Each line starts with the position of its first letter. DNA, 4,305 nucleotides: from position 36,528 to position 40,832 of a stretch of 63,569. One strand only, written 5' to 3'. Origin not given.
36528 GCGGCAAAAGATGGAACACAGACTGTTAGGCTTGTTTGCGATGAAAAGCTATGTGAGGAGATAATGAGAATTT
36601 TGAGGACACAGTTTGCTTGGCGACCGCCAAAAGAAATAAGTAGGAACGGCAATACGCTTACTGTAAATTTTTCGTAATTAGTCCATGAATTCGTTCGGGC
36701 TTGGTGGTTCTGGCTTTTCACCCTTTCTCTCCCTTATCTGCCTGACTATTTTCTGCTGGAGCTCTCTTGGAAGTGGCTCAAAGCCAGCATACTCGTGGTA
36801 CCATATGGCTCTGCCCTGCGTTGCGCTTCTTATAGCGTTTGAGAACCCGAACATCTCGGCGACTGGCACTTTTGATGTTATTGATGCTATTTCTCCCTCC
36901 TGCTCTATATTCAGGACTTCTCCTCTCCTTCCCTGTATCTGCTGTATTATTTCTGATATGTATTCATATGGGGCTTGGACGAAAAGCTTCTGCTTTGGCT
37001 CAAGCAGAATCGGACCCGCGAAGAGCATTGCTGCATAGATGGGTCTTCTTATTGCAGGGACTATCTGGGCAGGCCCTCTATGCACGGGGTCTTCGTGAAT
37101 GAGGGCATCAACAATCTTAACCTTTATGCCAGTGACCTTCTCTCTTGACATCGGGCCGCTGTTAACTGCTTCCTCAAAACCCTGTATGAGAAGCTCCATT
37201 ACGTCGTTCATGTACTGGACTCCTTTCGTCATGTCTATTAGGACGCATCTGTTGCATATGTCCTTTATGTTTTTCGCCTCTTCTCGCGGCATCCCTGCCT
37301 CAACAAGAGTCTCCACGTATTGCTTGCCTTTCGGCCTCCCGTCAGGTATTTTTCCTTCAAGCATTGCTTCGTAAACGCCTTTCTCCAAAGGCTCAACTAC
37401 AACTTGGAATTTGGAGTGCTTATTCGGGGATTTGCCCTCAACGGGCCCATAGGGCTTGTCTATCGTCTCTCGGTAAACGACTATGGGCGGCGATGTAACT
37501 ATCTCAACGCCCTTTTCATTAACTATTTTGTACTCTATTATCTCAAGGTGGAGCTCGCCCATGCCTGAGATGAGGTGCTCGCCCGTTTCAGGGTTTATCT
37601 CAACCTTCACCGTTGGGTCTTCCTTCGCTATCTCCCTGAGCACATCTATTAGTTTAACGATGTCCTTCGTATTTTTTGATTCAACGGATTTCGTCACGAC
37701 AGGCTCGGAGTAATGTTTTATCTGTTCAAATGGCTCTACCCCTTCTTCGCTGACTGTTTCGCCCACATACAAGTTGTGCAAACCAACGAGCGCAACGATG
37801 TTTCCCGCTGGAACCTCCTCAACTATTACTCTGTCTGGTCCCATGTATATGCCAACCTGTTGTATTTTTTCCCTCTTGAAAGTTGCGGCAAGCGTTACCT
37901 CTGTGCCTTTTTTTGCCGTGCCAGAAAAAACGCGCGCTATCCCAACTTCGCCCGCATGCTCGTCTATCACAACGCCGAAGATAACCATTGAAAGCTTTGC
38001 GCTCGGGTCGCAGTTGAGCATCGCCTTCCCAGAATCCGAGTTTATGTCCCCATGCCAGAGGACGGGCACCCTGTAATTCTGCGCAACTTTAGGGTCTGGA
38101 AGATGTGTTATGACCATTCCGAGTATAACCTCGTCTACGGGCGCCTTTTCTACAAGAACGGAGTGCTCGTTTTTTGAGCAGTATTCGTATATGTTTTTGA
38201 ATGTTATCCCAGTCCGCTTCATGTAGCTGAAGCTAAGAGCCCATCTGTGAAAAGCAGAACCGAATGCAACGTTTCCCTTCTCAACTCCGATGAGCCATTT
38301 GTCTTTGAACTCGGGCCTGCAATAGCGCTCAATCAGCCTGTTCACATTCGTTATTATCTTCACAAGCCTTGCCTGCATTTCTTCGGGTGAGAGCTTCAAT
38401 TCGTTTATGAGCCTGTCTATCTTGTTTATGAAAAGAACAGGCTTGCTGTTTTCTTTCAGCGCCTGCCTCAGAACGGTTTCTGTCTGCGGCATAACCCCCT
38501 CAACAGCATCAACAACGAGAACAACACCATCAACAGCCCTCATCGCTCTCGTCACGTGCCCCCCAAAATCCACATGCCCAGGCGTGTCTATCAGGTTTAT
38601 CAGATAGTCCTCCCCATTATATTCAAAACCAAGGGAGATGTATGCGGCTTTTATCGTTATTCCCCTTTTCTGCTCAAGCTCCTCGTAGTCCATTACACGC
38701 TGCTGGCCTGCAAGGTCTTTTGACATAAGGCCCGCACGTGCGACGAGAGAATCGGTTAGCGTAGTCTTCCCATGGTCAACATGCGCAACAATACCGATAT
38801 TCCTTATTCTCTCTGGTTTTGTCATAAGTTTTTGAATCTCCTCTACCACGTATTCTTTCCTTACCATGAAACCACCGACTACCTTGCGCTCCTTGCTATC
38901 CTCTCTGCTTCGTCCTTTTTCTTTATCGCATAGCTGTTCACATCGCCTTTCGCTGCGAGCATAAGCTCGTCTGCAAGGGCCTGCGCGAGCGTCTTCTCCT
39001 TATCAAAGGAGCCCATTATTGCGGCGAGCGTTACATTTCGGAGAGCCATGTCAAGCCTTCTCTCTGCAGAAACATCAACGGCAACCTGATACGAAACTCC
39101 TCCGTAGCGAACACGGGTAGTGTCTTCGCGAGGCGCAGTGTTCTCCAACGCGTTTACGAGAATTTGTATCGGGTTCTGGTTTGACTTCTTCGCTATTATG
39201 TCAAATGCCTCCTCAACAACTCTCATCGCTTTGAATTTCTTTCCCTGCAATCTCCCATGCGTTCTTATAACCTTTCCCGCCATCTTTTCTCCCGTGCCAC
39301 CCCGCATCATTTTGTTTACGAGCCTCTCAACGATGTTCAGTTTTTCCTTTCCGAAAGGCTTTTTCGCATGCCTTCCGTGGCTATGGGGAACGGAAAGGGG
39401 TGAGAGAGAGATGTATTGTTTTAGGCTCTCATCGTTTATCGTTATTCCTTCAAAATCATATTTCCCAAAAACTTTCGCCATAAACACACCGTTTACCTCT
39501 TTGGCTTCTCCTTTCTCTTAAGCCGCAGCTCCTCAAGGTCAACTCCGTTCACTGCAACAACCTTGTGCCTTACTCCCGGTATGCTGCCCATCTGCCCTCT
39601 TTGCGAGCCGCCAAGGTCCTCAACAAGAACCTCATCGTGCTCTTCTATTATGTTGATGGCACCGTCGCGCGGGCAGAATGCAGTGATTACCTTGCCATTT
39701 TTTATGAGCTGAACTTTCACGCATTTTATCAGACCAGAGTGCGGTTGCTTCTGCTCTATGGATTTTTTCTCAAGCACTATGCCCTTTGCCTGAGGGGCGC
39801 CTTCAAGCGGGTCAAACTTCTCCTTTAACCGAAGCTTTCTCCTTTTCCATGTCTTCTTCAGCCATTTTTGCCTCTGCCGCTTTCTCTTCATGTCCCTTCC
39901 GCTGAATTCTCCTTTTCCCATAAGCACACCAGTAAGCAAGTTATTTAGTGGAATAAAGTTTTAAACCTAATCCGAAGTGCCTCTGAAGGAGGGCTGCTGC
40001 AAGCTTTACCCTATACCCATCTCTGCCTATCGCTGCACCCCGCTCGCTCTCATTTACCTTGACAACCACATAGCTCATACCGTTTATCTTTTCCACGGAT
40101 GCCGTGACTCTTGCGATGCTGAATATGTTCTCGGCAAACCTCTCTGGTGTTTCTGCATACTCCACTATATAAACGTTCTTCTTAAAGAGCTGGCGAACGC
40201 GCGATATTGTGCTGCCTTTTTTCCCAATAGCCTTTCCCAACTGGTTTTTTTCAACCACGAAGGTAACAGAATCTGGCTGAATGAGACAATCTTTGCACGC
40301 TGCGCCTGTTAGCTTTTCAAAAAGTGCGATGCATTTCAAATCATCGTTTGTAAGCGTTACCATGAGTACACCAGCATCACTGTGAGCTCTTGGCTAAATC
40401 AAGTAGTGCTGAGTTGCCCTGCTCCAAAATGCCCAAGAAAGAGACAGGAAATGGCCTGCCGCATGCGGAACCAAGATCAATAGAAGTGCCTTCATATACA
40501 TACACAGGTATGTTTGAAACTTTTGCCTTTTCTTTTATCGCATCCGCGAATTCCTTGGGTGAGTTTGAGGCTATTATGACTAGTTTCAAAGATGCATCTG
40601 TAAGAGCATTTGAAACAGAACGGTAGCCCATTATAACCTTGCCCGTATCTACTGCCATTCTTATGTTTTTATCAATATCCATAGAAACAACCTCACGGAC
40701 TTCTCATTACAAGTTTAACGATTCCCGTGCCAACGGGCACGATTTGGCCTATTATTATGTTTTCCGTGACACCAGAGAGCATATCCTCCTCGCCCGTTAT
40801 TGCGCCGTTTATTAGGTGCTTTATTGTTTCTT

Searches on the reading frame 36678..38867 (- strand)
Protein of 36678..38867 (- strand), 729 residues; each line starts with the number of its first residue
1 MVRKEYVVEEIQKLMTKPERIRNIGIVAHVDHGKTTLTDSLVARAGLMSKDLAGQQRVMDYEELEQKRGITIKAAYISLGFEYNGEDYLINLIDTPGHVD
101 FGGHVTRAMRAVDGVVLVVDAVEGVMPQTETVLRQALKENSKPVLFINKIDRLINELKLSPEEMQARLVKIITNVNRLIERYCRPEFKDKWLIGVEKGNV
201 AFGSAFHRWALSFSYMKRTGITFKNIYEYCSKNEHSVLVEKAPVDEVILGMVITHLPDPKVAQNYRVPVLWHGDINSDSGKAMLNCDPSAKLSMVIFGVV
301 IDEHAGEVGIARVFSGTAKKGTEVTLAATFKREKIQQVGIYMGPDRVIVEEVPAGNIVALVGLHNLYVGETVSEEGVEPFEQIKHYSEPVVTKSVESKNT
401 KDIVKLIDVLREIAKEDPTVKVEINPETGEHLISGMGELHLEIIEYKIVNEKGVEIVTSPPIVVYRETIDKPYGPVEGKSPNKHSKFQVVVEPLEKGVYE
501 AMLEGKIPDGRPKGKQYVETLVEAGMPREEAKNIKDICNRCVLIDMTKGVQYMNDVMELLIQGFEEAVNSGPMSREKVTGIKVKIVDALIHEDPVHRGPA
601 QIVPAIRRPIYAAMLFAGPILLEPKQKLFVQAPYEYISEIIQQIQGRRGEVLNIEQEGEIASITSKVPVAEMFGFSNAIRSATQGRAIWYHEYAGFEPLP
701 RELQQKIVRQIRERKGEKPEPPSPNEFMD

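Call 55: search_protein_families(library=pfam, proteins=[window:36678-38867:-], max_evalue=0.00001)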
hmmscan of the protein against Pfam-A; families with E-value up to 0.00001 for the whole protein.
window:36678-38867:- (729 aa): 7 families
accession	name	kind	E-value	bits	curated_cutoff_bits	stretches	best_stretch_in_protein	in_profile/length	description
PF00009.33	GTP_EFTU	-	4.1e-56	190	26.5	1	19-247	1-177/188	Elongation factor Tu GTP binding domain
PF00679.30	EFG_C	-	1.8e-23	82.8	27.9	1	621-706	2-88/89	Elongation factor G C-terminus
PF14492.12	EFG_III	-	3.9e-22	78.5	27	1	387-459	2-74/75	Elongation Factor G, domain III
PF03764.24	EFG_IV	-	8.4e-21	74.4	24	1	517-617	16-120/121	Elongation factor G, domain IV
PF22042.2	EF-G_D2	-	1.5e-13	51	27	1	292-374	2-83/84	Elongation factor G domain 2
PF03144.31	GTP_EFTU_D2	-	1.3e-11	45.2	30.3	1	306-372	1-72/73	Elongation factor Tu domain 2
PF01926.29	MMR_HSR1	-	6.8e-07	29.8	21.9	1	24-149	2-113/113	50S ribosome-binding GTPase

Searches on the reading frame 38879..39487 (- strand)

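Call 55: search_protein_families(library=pfam, proteins=[window:38879-39487:-], max_evalue=0.00001)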
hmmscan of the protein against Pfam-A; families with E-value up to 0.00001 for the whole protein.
window:38879-39487:- (202 aa): 1 family
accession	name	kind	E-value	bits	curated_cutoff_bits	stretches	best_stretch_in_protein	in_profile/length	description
PF00177.27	Ribosomal_S7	-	3.7e-42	143.8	24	1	25-202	4-148/148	Ribosomal protein S7p/S5e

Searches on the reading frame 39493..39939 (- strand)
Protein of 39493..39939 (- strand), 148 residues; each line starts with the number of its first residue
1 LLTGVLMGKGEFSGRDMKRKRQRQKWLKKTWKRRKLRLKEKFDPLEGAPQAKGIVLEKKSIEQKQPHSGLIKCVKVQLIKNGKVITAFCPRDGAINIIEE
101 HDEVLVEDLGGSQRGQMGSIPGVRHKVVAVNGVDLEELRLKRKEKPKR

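Call 55: search_protein_families(library=pfam, proteins=[window:39493-39939:-], max_evalue=0.00001)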
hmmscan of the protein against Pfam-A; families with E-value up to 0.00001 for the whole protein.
window:39493-39939:- (148 aa): 1 family
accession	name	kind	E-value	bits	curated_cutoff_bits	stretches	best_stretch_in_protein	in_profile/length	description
PF00164.32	Ribosom_S12_S23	-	9.9e-38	128.7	22.3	1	39-148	2-110/110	Ribosomal protein S12/S23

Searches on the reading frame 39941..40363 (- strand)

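Call 56: search_protein_families(library=pfam, proteins=[window:39941-40363:-], max_evalue=0.00001)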
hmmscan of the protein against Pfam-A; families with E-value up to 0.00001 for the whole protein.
window:39941-40363:- (140 aa): 3 families
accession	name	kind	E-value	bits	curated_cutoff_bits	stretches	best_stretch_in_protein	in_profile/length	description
PF13184.12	KH_5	-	2.3e-13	50.5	27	1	33-87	5-65/69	NusA-like KH domain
PF07650.23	KH_2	-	2.4e-13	50.1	22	1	13-68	5-62/78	KH domain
PF00013.35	KH_1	-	7e-06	26.1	21.5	0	33-73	2-41/66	KH domain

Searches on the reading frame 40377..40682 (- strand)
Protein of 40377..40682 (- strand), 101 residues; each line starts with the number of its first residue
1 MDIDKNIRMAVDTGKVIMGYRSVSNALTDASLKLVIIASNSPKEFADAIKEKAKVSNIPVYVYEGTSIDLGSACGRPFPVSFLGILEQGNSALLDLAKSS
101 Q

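Call 56: search_protein_families(library=pfam, proteins=[window:40377-40682:-], max_evalue=0.00001)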
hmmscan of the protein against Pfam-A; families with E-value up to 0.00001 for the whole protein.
window:40377-40682:- (101 aa): 1 family
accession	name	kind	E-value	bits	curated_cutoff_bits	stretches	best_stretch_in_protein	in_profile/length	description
PF01248.31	Ribosomal_L7Ae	-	1.4e-17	63.5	22.1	1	2-93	2-93/95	Ribosomal protein L7Ae/L30e/S12e/Gadd45 family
